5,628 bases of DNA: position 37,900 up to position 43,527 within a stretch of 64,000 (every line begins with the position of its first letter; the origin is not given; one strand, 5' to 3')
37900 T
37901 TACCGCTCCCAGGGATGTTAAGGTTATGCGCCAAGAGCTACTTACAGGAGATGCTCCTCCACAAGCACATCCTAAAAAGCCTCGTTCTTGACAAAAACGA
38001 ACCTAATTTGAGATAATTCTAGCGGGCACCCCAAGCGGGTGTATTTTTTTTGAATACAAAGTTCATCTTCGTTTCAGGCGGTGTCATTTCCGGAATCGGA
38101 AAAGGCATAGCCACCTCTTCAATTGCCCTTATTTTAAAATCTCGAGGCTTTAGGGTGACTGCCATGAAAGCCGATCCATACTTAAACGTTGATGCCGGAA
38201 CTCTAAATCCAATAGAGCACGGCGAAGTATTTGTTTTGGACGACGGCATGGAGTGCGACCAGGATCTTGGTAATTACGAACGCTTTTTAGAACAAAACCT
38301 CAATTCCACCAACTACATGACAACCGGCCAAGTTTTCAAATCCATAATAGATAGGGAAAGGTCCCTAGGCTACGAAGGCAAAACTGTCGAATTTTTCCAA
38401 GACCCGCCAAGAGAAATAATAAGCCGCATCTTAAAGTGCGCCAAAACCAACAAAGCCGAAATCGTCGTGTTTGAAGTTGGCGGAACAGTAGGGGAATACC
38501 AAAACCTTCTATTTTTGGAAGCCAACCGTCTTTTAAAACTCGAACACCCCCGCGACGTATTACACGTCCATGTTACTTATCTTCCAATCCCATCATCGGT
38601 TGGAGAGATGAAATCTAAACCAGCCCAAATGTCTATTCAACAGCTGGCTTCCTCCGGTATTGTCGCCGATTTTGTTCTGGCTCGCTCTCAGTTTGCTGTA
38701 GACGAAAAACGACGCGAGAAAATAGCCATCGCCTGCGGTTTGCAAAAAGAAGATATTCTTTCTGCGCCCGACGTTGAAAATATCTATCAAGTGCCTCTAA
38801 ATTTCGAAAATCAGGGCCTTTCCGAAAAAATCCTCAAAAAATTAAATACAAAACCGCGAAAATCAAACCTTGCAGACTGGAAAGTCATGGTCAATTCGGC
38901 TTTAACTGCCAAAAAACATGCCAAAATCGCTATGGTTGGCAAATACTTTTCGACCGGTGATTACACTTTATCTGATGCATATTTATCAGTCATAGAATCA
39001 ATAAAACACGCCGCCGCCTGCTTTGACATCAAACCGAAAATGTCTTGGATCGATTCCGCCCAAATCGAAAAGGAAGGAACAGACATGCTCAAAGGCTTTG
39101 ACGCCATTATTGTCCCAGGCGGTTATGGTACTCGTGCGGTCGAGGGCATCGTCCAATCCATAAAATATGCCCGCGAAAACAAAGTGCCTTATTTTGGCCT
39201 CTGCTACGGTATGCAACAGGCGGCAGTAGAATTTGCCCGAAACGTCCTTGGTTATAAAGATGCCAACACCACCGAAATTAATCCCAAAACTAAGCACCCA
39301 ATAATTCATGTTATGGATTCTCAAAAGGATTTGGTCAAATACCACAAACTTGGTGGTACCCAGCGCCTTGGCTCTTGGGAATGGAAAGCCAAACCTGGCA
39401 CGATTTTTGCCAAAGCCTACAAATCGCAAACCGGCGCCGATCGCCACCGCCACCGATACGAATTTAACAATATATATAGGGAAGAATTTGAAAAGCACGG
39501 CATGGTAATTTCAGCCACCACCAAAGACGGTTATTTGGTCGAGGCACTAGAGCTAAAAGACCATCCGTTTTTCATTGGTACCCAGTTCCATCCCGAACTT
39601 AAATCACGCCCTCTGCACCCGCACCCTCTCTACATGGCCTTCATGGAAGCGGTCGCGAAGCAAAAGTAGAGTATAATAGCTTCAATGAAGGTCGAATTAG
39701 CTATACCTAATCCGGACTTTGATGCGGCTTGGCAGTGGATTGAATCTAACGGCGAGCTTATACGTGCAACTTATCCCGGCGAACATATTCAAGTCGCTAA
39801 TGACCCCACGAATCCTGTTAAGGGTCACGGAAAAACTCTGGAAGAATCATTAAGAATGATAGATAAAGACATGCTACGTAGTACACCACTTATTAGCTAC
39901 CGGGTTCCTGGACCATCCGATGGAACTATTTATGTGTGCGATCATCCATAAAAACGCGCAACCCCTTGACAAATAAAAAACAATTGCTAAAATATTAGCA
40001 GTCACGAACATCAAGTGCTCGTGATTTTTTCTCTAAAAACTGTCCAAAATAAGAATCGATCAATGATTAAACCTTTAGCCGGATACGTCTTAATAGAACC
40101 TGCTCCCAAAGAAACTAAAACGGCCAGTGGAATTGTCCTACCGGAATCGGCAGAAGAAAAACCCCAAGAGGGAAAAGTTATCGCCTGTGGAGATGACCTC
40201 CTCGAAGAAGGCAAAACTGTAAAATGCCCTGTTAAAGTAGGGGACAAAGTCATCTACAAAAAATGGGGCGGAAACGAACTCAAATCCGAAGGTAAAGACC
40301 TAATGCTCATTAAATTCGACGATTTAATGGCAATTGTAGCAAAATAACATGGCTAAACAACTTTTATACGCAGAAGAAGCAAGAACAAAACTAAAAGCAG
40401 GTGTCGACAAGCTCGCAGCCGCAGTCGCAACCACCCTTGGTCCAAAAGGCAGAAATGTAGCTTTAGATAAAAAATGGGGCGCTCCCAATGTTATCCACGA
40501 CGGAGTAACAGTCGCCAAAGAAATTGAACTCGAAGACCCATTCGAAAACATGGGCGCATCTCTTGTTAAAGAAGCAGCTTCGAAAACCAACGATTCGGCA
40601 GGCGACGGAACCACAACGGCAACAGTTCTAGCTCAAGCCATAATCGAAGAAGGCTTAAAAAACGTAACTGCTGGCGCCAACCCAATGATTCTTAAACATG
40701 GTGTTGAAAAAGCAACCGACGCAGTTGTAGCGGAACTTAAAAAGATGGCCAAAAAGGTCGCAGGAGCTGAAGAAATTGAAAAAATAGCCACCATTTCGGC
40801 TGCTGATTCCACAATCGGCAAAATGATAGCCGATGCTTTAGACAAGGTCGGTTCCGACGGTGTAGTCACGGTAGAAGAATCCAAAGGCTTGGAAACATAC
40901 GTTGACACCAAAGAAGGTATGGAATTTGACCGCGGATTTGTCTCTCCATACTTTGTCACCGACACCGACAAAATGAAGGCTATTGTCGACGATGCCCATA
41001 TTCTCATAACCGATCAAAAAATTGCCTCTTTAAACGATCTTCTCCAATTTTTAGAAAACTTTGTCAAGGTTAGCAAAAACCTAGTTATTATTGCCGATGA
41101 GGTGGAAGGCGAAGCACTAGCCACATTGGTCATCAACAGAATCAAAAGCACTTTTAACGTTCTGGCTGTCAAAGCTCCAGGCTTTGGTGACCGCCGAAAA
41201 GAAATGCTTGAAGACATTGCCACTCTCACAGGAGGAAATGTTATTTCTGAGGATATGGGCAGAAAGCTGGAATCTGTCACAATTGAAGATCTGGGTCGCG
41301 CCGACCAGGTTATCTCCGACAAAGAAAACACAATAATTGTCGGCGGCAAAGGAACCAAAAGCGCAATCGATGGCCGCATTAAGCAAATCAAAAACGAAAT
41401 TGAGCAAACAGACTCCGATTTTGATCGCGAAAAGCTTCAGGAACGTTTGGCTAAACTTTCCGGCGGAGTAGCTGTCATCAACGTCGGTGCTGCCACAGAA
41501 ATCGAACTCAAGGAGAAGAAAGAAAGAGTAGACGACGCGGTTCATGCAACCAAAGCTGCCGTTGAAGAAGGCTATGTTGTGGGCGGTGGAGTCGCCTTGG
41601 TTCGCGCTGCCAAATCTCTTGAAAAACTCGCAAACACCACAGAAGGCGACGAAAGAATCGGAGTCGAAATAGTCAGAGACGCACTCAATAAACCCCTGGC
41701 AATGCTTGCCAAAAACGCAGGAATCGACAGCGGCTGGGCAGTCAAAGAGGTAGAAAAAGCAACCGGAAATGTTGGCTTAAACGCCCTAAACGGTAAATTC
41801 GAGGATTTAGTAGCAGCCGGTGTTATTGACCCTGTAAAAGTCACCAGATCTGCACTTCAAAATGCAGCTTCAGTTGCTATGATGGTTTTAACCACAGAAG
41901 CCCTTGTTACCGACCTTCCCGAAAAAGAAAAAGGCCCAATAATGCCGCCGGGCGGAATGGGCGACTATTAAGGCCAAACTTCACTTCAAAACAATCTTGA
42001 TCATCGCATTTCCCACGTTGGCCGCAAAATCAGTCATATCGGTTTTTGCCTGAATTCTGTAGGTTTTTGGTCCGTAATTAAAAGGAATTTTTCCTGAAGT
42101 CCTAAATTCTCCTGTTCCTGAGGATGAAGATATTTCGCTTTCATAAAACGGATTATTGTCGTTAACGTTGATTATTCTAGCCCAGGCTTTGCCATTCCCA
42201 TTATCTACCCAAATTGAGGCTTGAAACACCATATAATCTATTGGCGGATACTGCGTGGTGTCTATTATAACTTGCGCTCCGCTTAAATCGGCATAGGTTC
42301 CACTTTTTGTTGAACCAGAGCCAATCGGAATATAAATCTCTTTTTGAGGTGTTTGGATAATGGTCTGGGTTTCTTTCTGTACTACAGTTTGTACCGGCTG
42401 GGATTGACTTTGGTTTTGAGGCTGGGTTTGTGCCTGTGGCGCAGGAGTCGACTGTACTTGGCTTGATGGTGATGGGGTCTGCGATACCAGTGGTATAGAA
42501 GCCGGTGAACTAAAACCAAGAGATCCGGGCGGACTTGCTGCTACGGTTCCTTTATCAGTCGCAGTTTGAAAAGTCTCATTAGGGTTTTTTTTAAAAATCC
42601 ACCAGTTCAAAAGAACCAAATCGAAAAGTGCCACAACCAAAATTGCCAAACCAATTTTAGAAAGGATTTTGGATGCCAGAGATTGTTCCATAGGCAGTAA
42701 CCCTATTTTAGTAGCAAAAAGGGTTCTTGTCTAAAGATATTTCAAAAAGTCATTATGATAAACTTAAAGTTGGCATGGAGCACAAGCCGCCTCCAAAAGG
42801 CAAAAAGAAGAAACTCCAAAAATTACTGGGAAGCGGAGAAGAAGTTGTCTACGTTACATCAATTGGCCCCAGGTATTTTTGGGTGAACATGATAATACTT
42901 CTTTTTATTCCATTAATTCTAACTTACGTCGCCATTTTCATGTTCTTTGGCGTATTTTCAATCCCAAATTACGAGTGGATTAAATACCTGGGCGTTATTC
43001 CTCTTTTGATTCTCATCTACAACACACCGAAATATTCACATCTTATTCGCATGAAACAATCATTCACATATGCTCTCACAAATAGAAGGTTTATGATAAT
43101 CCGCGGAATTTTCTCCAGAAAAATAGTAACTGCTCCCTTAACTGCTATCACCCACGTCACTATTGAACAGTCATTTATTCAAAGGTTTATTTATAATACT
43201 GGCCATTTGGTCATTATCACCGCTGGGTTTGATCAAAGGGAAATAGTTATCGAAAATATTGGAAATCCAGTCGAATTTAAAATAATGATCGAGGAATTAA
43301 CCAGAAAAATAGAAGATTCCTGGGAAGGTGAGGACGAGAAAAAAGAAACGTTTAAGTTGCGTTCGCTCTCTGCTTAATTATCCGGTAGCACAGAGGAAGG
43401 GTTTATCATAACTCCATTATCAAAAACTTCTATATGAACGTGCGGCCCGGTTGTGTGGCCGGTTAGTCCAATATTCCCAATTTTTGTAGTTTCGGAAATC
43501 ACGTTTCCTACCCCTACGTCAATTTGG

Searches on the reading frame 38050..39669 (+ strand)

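Call 22: search_protein_families(library=pfam, proteins=[window:38050-39669:+], max_evalue=0.001)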
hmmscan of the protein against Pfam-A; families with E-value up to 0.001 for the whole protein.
window:38050-39669:+ (539 aa): 3 families
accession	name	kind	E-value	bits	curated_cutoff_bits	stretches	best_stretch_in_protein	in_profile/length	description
PF06418.20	CTP_synth_N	-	8.5e-97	324.1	26.1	1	4-266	1-264/265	CTP synthase N-terminus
PF00117.34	GATase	-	1.4e-34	119.9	22.8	1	307-533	2-189/190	Glutamine amidotransferase class-I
PF07722.19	Peptidase_C26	-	1.7e-08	35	20.5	1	371-516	98-219/219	Peptidase C26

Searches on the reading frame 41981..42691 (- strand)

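Call 22: search_protein_families(library=pfam, proteins=[window:41981-42691:-], max_evalue=0.001)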
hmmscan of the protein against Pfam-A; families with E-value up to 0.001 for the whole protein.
window:41981-42691:- (236 aa): 0 families

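Call 66: search_protein_families(library=pfam, proteins=[window:41981-42691:-], max_evalue=1)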
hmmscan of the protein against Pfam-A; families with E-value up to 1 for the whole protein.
window:41981-42691:- (236 aa): 1 family
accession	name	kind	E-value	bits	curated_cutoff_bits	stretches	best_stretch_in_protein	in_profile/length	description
PF10164.14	BRI3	-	0.27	12.2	25.9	1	78-128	11-63/106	Brain protein I3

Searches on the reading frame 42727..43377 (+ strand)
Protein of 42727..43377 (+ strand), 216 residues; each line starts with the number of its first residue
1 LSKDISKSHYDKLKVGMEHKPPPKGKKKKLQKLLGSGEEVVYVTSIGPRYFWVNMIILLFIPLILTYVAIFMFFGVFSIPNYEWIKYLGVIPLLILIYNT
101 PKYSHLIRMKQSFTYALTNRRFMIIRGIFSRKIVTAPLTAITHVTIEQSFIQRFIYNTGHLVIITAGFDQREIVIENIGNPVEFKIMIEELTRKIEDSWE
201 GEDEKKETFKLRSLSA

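Call 4: search_protein_families(library=pfam, proteins=[window:42727-43377:+], max_evalue=0.01)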
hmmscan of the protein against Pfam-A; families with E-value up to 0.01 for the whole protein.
window:42727-43377:+ (216 aa): 1 family
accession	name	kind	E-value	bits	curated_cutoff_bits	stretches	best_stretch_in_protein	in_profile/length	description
PF03703.20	bPH_2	-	6.7e-12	45.9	22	1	112-170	3-60/78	Bacterial PH domain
